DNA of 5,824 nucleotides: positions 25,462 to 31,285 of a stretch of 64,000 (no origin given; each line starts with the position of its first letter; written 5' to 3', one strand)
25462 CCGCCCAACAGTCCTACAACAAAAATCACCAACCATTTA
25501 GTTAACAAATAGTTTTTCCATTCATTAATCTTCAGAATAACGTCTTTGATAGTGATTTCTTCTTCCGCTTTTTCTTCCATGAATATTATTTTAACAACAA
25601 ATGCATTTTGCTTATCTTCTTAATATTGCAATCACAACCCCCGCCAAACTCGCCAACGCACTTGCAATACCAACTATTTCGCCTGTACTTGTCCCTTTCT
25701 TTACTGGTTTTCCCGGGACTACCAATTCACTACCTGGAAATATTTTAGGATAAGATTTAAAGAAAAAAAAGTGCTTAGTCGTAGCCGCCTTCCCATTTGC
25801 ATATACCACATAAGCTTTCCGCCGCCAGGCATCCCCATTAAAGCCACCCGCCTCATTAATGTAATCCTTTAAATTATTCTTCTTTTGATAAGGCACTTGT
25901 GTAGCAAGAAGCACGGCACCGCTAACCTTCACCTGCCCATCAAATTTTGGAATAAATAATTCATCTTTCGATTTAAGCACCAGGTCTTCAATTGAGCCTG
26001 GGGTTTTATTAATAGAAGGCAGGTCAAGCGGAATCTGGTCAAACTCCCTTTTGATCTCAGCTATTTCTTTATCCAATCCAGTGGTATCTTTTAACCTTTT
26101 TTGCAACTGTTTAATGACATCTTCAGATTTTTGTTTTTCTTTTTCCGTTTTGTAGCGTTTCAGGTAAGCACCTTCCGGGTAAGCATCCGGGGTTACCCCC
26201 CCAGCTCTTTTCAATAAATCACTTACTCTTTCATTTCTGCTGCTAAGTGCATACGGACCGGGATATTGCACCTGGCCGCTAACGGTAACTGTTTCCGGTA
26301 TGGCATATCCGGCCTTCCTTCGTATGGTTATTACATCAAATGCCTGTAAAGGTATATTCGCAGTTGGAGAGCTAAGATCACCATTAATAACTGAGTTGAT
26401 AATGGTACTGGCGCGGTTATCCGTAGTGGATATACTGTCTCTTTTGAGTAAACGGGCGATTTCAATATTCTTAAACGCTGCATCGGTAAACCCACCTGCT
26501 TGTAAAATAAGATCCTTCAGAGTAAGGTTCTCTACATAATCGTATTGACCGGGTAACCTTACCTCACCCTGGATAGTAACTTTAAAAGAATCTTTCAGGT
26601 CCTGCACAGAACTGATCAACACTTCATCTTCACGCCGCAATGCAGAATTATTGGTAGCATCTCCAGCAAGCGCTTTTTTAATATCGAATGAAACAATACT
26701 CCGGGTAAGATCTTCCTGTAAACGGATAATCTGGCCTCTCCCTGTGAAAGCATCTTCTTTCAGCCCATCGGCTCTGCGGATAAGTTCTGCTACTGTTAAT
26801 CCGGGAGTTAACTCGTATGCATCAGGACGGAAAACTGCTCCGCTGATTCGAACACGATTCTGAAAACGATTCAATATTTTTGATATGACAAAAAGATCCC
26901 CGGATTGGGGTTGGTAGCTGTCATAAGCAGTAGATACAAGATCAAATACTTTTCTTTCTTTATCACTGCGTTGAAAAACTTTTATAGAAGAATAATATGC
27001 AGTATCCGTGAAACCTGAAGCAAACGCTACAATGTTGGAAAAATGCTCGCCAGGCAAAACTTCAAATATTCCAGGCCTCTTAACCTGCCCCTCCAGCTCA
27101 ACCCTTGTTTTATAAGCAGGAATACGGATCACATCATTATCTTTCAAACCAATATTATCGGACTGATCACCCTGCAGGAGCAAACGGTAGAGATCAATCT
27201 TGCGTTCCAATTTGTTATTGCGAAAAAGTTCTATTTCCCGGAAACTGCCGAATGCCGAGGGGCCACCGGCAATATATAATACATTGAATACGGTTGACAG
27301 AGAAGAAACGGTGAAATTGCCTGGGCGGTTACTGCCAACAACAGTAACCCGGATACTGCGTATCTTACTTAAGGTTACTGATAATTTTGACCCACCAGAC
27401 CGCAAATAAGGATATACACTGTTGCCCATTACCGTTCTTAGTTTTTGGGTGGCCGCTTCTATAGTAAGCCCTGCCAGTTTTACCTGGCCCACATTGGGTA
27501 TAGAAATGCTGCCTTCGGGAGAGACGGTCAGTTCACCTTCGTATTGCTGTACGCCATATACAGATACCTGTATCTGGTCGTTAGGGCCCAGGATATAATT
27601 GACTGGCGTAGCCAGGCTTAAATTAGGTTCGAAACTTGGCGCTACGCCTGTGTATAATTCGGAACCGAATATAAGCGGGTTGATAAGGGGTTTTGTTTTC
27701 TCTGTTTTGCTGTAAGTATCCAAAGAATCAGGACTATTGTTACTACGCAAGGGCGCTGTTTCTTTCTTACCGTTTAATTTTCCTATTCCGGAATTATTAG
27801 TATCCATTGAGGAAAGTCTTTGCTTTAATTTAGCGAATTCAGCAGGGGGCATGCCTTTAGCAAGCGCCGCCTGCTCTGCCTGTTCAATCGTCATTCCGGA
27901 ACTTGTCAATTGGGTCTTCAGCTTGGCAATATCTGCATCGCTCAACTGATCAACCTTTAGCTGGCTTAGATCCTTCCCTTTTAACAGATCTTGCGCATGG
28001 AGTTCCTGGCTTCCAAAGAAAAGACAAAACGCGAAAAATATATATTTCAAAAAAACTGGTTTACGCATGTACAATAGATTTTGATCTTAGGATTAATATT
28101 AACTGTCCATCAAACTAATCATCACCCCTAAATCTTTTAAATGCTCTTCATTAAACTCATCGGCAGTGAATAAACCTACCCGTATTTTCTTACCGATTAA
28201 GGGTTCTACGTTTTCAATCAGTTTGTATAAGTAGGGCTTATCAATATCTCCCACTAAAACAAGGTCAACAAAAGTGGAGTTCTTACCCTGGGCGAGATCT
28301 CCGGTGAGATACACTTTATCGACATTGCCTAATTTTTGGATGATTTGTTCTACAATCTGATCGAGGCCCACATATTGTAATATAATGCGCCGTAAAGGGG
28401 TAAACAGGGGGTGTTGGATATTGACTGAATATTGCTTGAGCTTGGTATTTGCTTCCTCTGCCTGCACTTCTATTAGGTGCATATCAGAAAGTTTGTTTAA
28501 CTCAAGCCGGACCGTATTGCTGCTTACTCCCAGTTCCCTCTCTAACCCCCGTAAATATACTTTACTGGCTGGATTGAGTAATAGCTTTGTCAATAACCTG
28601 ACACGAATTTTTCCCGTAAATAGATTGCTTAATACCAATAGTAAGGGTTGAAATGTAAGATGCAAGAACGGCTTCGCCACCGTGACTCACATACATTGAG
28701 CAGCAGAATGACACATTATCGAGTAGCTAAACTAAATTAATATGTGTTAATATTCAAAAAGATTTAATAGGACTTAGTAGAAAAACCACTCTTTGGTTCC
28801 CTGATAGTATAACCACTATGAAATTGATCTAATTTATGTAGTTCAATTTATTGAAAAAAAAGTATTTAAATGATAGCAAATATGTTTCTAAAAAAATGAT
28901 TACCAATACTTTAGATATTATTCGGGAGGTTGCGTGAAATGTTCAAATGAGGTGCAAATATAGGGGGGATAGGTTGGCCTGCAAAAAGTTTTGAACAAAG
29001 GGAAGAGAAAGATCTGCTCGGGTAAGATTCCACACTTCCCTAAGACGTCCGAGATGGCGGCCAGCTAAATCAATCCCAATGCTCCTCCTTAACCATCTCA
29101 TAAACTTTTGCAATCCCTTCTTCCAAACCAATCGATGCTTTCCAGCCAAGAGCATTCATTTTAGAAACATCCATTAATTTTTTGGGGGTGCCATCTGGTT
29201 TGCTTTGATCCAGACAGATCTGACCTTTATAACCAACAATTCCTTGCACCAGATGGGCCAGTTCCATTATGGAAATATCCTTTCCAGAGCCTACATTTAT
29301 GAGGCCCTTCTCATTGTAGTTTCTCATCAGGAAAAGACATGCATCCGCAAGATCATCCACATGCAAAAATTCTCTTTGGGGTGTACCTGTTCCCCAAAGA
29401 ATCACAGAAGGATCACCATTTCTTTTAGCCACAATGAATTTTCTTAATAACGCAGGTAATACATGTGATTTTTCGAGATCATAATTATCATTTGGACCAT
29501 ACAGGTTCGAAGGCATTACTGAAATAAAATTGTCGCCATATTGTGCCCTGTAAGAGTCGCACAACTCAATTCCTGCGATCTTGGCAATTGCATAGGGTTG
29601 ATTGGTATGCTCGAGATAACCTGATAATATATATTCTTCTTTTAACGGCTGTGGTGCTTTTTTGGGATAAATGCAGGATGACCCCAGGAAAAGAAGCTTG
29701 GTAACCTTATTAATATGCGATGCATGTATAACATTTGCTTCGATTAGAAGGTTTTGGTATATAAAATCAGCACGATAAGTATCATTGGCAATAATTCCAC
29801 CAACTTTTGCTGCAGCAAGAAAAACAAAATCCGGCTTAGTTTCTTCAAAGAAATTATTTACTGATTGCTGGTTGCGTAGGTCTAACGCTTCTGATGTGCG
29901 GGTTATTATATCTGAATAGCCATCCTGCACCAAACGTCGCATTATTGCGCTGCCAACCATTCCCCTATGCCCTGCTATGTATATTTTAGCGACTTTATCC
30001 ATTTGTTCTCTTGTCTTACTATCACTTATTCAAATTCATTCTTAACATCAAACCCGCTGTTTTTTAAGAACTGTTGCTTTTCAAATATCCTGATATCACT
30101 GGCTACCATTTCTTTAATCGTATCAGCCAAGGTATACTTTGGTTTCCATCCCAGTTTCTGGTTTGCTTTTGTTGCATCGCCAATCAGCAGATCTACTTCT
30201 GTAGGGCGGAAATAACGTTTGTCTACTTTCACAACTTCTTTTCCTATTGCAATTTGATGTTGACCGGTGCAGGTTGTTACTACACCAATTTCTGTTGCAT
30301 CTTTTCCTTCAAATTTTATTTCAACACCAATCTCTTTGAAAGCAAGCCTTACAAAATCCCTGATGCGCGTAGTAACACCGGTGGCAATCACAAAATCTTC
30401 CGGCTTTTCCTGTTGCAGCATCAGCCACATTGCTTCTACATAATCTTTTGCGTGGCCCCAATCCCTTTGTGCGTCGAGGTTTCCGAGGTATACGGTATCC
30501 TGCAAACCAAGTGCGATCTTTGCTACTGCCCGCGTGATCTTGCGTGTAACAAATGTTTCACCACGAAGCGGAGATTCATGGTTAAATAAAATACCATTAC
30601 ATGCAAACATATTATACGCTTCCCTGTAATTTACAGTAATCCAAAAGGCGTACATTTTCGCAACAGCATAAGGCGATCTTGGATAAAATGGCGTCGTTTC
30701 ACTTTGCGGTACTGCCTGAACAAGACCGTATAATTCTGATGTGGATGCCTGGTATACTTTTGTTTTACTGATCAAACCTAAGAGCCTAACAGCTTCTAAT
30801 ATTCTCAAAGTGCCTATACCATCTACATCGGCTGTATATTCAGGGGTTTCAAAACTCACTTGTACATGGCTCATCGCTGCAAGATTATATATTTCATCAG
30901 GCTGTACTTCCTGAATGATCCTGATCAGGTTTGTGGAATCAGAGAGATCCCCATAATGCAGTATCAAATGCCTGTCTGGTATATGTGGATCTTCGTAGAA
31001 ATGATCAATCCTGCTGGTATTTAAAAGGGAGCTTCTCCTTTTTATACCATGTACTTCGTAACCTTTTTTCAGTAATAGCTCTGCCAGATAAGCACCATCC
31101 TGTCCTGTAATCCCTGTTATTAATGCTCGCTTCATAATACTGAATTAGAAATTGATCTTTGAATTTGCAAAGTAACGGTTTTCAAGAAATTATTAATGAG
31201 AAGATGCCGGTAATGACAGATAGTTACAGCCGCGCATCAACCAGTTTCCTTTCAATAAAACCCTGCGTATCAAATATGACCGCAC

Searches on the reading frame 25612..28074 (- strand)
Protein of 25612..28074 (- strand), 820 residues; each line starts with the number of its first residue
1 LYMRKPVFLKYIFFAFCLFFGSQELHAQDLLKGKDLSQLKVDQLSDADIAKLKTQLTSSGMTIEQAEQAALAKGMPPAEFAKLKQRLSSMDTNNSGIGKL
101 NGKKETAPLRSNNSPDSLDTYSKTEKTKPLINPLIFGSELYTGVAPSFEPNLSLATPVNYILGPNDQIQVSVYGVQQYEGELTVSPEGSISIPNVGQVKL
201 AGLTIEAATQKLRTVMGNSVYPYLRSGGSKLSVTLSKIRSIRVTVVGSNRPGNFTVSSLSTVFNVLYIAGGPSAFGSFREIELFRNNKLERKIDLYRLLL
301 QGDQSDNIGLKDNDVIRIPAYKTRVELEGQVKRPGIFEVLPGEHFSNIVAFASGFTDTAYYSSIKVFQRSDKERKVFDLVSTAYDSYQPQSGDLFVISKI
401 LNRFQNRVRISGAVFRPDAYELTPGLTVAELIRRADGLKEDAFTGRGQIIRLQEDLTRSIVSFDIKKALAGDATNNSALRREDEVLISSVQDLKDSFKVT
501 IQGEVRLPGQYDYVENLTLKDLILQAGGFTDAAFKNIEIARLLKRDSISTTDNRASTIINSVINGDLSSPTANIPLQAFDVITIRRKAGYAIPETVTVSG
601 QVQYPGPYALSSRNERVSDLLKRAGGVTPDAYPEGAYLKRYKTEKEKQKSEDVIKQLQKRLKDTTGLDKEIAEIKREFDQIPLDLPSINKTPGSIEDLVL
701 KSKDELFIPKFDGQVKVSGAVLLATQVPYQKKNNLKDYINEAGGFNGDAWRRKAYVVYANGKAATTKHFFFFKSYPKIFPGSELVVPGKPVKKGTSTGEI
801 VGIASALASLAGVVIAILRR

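Call 5: search_protein_families(library=pfam, proteins=[window:25612-28074:-])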
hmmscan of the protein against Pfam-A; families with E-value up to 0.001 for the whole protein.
window:25612-28074:- (820 aa): 3 families
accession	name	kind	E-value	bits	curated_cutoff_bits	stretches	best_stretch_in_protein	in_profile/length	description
PF10531.15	SLBB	-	3.2e-51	171.4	27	5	498-544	1-47/55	SLBB domain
PF22461.2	SLBB_2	-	2.4e-28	98.5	27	2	407-485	2-77/79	SLBB domain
PF02563.21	Poly_export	-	1.2e-16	61.1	28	1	156-216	3-63/77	Polysaccharide biosynthesis/export protein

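Call 53: search_protein_families(library=ncbifam, max_evalue=0.00001, proteins=[window:25612-28074:-])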
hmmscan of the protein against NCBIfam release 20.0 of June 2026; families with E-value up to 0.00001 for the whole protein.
window:25612-28074:- (820 aa): 5 families
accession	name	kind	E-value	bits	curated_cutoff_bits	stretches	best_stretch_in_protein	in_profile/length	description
TIGR03027.2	pepcterm_export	equivalog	3.3e-41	140.8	180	2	159-319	2-165/169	XrtA/PEP-CTERM system exopolysaccharide export protein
TIGR03028.1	EpsE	equivalog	8.3e-38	130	262.65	1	159-390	1-229/239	polysaccharide export protein EpsE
NF041843.1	EpsY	equivalog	9.6e-17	60.9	320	0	159-279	52-167/211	exopolysaccharide export protein EpsY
NF011658.0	PRK15078.1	subfamily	1.1e-16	60.6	333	1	183-338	119-270/380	polysaccharide export protein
NF045978.1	ComEA_MAG0490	equivalog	2.7e-11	43.5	98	0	490-547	34-91/162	MAG0490 family ComEA-like DNA-binding protein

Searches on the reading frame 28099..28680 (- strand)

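Call 5: search_protein_families(library=pfam, proteins=[window:28099-28680:-])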
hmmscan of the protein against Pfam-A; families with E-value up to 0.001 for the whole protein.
window:28099-28680:- (193 aa): 0 families

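Call 26: search_protein_families(library=pfam, max_evalue=5, proteins=[window:28099-28680:-])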
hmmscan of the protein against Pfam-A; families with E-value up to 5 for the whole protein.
window:28099-28680:- (193 aa): 8 families
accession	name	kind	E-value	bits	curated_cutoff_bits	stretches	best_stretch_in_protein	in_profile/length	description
PF09862.15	DUF2089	-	0.0077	16.3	33.4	1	43-65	19-41/47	Domain of unknown function (DUF2089)-HTH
PF08220.18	HTH_DeoR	-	0.043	14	21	1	35-70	9-44/57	DeoR-like helix-turn-helix domain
PF00392.27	GntR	-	0.05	13.7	27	1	34-73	17-57/64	Bacterial regulatory proteins, gntR family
PF09363.15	XFP_C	-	0.053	13.4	23.4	1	87-151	90-154/202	XFP C-terminal domain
PF25213.1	HVO_A0261_N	-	0.077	13.3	35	1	24-73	11-57/86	HVO_A0261 N-terminal domain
PF24033.1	DUF7342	-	0.1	13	31.6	1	24-101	4-75/150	Family of unknown function (DUF7342)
PF01978.25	TrmB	-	0.19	12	25.6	1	31-76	15-58/68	Sugar-specific transcriptional regulator TrmB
PF12840.13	HTH_20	-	0.23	11.9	27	1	36-72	14-50/51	Helix-turn-helix domain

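Call 53: search_protein_families(library=ncbifam, max_evalue=0.00001, proteins=[window:28099-28680:-])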
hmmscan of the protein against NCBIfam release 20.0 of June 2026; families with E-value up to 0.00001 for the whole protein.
window:28099-28680:- (193 aa): 0 families

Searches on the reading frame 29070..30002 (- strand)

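Call 5: search_protein_families(library=pfam, proteins=[window:29070-30002:-])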
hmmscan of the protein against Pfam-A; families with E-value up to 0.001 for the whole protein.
window:29070-30002:- (310 aa): 4 families
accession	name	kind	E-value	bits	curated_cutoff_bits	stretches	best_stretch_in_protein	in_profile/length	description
PF01370.27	Epimerase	-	1.8e-63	214.6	20.9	1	7-238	1-240/240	NAD dependent epimerase/dehydratase family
PF16363.11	GDP_Man_Dehyd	-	5.2e-20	72.6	27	1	40-299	59-331/332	GDP-mannose 4,6 dehydratase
PF04321.23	RmlD_sub_bind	-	3.4e-08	33.4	27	1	6-65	2-60/287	RmlD substrate binding domain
PF02719.21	Polysacc_synt_2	-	0.00013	21.7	20.2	1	5-106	24-126/293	Polysaccharide biosynthesis protein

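Call 53: search_protein_families(library=ncbifam, max_evalue=0.00001, proteins=[window:29070-30002:-])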
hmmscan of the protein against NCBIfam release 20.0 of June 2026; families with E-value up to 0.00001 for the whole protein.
window:29070-30002:- (310 aa): 9 families
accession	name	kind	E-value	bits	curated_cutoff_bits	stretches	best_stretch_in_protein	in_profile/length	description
NF047922.1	GDPFucSynFcl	equivalog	3.2e-146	486.6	500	1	5-305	3-302/308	GDP-L-fucose synthase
TIGR01179.1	galE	equivalog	5.6e-18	64.9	262.3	1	40-302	54-323/332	UDP-glucose 4-epimerase GalE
TIGR04180.1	EDH_00030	hypoth_equivalog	9.9e-18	64.2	475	1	41-268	57-268/297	NAD-dependent 4,6-dehydratase LegB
TIGR01181.1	dTDP_gluc_dehyt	equivalog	1.4e-15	57.2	365.1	1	41-304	58-311/321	dTDP-glucose 4,6-dehydratase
TIGR02197.1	heptose_epim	equivalog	3.5e-10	39.6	274.6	1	7-259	1-263/316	ADP-glyceromanno-heptose 6-epimerase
NF007490.0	PRK10084.1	subfamily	3.6e-09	36.1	649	1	38-303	55-333/361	dTDP-glucose 4,6-dehydratase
NF008360.0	PRK11150.1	equivalog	1.3e-06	27.9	452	0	161-252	164-250/310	ADP-glyceromanno-heptose 6-epimerase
TIGR01214.1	rmlD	equivalog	2.5e-06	26.8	224.05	1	6-66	1-60/285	dTDP-4-dehydrorhamnose reductase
NF007582.0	PRK10217.1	equivalog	9.2e-06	25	698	0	132-302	155-329/355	dTDP-glucose 4,6-dehydratase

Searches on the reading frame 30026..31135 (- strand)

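Call 32: search_protein_families(library=pfam, max_evalue=0.00001, proteins=[window:30026-31135:-])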
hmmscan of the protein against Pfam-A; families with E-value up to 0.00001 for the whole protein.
window:30026-31135:- (369 aa): 3 families
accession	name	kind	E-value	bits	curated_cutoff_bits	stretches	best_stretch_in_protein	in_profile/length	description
PF16363.11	GDP_Man_Dehyd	-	2.1e-153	511.1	27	1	5-343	1-332/332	GDP-mannose 4,6 dehydratase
PF01370.27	Epimerase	-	3.8e-75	252.8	20.9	1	4-251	1-240/240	NAD dependent epimerase/dehydratase family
PF04321.23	RmlD_sub_bind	-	7.8e-07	28.9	27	1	3-158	2-127/287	RmlD substrate binding domain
